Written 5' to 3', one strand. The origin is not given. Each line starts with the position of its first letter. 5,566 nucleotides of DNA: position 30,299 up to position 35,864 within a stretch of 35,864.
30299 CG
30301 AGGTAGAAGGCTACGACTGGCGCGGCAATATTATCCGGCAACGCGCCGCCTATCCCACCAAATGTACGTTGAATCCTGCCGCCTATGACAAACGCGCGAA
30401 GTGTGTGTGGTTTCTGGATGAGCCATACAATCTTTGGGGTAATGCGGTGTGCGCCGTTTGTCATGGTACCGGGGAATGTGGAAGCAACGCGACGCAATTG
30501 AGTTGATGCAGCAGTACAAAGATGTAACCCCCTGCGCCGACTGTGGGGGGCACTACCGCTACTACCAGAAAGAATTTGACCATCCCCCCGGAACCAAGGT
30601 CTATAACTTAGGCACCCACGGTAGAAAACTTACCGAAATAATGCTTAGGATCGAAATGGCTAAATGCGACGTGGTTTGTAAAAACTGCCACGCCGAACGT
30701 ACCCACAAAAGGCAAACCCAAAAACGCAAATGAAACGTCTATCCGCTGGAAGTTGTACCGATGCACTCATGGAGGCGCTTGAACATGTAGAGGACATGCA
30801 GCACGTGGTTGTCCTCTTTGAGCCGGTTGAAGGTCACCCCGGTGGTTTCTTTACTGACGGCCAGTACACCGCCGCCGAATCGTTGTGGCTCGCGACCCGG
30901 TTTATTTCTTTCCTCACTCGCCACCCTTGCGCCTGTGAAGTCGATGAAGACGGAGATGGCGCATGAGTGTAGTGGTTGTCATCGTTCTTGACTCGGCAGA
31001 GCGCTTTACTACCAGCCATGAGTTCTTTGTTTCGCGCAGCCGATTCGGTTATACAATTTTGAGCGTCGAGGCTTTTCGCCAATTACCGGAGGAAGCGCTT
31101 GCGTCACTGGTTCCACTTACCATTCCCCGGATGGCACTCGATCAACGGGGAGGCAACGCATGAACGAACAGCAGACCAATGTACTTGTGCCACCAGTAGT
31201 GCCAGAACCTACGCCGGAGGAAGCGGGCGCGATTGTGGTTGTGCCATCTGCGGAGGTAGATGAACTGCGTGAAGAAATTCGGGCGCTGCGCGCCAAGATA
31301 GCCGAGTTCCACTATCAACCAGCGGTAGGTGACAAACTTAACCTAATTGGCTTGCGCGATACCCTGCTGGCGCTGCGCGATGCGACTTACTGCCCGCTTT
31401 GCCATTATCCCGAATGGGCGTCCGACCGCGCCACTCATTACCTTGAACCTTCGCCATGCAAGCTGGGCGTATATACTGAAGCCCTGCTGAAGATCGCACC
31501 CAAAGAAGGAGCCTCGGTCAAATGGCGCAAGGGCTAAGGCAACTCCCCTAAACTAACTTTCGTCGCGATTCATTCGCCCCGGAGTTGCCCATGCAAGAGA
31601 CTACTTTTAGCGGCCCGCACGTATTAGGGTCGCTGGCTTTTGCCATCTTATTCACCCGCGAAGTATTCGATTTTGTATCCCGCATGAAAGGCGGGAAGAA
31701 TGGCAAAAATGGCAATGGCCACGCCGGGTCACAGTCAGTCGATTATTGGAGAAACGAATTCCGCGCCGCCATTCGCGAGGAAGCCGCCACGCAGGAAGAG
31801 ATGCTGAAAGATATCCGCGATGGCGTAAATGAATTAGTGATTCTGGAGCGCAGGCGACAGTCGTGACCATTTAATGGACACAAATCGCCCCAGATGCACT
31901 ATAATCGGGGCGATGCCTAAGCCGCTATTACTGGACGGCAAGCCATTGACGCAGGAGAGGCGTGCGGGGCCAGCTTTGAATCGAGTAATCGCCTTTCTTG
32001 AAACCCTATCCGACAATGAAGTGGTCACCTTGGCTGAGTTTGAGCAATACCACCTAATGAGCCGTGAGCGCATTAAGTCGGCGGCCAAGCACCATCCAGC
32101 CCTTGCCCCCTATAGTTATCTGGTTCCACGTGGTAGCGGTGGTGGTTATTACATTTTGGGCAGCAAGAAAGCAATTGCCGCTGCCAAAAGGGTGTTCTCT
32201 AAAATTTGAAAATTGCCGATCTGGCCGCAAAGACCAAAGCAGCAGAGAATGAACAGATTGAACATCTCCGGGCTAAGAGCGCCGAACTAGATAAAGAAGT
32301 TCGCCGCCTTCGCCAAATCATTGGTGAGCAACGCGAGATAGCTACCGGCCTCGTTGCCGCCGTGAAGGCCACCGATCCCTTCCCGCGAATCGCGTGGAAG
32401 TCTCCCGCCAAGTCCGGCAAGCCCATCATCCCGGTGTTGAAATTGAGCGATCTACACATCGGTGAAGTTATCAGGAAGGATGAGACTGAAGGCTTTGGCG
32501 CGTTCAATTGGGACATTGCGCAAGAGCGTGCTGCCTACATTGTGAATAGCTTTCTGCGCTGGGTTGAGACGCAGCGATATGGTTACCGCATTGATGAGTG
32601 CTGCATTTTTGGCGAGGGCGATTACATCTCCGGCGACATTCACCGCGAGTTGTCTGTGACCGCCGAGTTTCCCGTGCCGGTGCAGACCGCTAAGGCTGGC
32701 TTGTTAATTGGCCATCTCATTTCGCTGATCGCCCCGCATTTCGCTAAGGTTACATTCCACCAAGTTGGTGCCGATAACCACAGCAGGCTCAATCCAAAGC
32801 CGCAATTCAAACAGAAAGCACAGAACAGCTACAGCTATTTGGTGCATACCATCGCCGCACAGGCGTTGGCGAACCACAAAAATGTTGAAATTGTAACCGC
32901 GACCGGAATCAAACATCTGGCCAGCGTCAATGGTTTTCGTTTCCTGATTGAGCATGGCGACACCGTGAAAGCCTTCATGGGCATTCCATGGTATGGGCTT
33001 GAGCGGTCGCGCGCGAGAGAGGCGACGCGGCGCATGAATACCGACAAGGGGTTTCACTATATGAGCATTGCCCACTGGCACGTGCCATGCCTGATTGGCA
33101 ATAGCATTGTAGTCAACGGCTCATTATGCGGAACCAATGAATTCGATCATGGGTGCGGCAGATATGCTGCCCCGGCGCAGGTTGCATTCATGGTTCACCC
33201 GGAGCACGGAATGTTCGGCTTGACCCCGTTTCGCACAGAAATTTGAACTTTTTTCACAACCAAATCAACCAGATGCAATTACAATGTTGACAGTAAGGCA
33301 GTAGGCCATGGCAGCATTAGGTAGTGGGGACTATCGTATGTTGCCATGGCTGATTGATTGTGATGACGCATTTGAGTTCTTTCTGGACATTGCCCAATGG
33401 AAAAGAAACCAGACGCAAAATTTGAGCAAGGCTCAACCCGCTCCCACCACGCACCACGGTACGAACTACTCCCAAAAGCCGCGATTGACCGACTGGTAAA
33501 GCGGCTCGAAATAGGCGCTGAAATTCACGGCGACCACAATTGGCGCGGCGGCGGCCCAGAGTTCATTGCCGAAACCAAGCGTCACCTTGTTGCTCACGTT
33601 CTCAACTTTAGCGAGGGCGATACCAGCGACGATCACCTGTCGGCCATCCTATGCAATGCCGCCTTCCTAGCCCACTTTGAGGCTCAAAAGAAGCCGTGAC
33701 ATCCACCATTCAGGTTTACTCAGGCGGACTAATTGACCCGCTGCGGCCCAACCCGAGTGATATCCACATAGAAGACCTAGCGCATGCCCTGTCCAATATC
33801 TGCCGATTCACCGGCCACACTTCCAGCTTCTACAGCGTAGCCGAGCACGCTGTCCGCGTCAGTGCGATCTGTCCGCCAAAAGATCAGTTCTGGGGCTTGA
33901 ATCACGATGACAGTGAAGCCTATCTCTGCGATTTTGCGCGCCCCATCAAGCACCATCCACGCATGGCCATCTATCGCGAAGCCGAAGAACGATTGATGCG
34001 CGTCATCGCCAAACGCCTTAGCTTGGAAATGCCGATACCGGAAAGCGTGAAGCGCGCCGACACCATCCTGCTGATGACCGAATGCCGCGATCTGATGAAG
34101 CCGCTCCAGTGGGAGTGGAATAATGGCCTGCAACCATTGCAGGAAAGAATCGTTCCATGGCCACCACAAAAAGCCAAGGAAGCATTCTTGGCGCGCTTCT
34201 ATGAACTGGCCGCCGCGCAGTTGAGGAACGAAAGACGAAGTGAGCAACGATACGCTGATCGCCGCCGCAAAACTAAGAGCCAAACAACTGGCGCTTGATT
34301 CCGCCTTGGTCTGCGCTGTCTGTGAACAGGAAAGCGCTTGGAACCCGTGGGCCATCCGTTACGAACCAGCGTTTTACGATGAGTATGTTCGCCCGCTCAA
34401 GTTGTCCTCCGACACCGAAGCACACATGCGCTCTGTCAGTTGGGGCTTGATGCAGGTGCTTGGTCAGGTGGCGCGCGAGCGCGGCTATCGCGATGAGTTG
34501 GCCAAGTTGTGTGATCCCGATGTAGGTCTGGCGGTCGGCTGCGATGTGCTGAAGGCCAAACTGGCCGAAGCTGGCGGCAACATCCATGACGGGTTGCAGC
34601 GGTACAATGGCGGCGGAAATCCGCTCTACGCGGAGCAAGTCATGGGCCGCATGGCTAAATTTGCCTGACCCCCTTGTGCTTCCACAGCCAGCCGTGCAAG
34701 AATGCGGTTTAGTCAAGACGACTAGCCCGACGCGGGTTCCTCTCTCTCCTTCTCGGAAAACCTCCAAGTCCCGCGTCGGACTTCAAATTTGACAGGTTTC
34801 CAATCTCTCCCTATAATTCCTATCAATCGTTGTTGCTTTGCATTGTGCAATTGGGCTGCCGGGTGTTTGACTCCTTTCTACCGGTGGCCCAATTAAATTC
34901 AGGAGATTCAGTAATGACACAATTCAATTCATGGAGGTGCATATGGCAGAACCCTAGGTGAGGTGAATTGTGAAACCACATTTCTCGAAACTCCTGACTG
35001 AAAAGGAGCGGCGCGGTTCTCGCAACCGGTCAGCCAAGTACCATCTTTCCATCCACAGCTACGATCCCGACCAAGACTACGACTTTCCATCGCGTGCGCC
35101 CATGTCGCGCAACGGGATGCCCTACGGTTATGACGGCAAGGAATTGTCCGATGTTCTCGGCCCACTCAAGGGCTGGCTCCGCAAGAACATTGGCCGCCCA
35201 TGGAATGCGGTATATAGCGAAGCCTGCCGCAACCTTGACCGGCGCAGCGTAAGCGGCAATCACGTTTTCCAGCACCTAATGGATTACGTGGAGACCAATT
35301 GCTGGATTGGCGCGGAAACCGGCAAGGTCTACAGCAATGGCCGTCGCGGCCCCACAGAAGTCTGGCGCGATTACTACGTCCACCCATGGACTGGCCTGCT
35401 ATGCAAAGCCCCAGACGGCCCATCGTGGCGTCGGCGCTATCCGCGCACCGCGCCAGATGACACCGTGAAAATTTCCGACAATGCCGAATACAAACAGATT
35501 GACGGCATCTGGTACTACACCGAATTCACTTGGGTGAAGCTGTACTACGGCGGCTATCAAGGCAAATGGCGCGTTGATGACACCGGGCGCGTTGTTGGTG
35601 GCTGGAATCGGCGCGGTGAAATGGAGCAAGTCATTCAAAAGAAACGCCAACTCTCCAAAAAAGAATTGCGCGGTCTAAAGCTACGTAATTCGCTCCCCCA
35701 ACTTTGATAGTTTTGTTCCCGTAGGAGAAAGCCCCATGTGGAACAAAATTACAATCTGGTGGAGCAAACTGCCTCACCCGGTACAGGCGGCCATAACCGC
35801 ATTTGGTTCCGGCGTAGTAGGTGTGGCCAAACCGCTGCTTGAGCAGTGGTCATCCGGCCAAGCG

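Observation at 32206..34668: Nucleotide-hydrolase trio (metallophosphoesterase, MazG/DUF550-like, HD-domain YfbR-like) immediately upstream of the endolysin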

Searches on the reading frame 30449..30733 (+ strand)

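Call 15: search_protein_families(library=phrogs, proteins=[window:30449-30733:+], max_evalue=0.001)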
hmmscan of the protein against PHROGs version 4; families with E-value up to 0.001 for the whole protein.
window:30449-30733:+ (94 aa): 3 families
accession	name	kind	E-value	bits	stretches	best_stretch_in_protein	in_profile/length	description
phrog_2255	-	DNA, RNA and nucleotide metabolism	1.4e-14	55.1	1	15-92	99-176/211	HNH endonuclease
phrog_3106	-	DNA, RNA and nucleotide metabolism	2.8e-14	54.4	1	15-92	150-228/252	HNH endonuclease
phrog_4234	-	DNA, RNA and nucleotide metabolism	2.5e-07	31.5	1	27-93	30-91/130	HNH endonuclease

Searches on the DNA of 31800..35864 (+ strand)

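Call 6: search_dna_similar(query=window:31800-35864:+, collection=phages, mode=distant, max_rows=25)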
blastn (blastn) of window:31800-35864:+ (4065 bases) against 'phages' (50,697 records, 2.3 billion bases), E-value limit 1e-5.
Records with a match: 2; places in all: 2; records where one place covers at least 80% of the query: 0.
Best place of each record, by identity: 60-80% 2.
By first word of the organism name: Caulobacter 2.
By host as written in the record: Caulobacter crescentus 2.
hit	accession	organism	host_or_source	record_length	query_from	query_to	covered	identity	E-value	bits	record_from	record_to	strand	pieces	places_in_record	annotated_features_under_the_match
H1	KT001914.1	Caulobacter phage Seuss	Caulobacter crescentus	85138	1981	2063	2%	75.9%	5e-6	61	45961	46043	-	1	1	hypothetical protein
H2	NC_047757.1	Caulobacter phage Seuss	Caulobacter crescentus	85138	1981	2063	2%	75.9%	5e-6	61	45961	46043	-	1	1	deoxyribonucleoside 5' monophosphate phosphatase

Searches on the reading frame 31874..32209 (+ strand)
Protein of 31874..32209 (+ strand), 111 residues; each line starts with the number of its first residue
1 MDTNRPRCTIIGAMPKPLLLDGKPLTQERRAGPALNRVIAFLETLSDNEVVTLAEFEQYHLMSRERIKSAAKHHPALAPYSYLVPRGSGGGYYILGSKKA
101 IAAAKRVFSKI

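Call 3: search_protein_families(library=pfam, proteins=[window:31874-32209:+], max_evalue=0.1)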
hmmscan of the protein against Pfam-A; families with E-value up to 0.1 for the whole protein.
window:31874-32209:+ (111 aa): 0 families

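Call 4: search_protein_families(library=phrogs, proteins=[window:31874-32209:+], max_evalue=0.01)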
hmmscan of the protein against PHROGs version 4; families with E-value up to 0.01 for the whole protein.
window:31874-32209:+ (111 aa): 0 families

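Call 7: search_protein_families(library=ncbifam, proteins=[window:31874-32209:+], max_evalue=0.1)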
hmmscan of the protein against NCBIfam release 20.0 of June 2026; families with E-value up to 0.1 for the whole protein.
window:31874-32209:+ (111 aa): 0 families

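Call 83: search_solved_structures(query=A6, max_evalue=10, show_alignments=1)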
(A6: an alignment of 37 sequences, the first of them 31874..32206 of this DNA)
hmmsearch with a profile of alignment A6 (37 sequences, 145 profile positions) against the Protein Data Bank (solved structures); distinct sequences matched with E-value up to 10: 17.
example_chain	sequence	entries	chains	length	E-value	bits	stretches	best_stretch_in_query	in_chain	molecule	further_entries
2l54_A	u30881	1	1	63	0.24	14.9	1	72-110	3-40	Double-stranded RNA-specific adenosine deaminase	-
4rgl_A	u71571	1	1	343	0.24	14.9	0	112-141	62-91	Filamentation induced by cAMP protein Fic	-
1qgp_A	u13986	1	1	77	0.27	14.7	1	71-109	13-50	PROTEIN (DOUBLE STRANDED RNA ADENOSINE DEAMINASE)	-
7zol_B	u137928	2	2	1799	0.27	14.7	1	38-104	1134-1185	Cas7-11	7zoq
1qbj_A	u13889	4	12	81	0.39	14.2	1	72-109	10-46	PROTEIN (DOUBLE-STRANDED RNA SPECIFIC ADENOSINE DEAMINASE (ADAR1)) | Double-stranded RNA-specific adenosine deaminase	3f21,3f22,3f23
2eey_A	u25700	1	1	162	0.42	14.1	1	51-109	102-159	Molybdopterin biosynthesis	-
5zu1_A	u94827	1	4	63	0.51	13.8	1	73-109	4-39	Double-stranded RNA-specific adenosine deaminase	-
3irq_D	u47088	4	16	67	0.59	13.6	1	73-109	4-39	Double-stranded RNA-specific adenosine deaminase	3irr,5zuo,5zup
2acj_A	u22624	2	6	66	0.6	13.6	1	73-109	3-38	Double-stranded RNA-specific adenosine deaminase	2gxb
8gbd_A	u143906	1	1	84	0.71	13.3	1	72-109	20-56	Double-stranded RNA-specific adenosine deaminase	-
8gbc_A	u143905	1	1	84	0.87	13.1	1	72-107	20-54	Double-stranded RNA-specific adenosine deaminase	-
2l4a_A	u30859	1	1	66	0.9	13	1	78-112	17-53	Leucine responsive regulatory protein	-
2buk_A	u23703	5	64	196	1.1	12.7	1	23-81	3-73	COAT PROTEIN | Capsid protein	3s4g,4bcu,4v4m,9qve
2cw1_A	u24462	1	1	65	1.2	12.7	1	8-55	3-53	SN4m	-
9b83_A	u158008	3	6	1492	1.2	12.6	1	24-108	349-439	Maltodextrin-binding protein,Double-stranded RNA-specific adenosine deaminase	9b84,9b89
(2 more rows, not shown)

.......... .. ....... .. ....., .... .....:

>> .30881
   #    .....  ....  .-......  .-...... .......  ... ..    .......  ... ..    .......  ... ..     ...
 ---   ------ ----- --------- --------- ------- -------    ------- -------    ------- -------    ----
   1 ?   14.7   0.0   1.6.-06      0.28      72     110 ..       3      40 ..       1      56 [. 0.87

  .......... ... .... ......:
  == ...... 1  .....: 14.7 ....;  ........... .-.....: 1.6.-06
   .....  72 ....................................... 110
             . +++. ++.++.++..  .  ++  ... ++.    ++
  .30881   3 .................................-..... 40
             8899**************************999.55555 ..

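Call 101: search_protein_families(library=padloc, proteins=[window:31874-32209:+], max_evalue=0.01)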
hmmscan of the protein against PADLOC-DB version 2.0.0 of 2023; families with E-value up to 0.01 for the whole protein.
window:31874-32209:+ (111 aa): 0 families
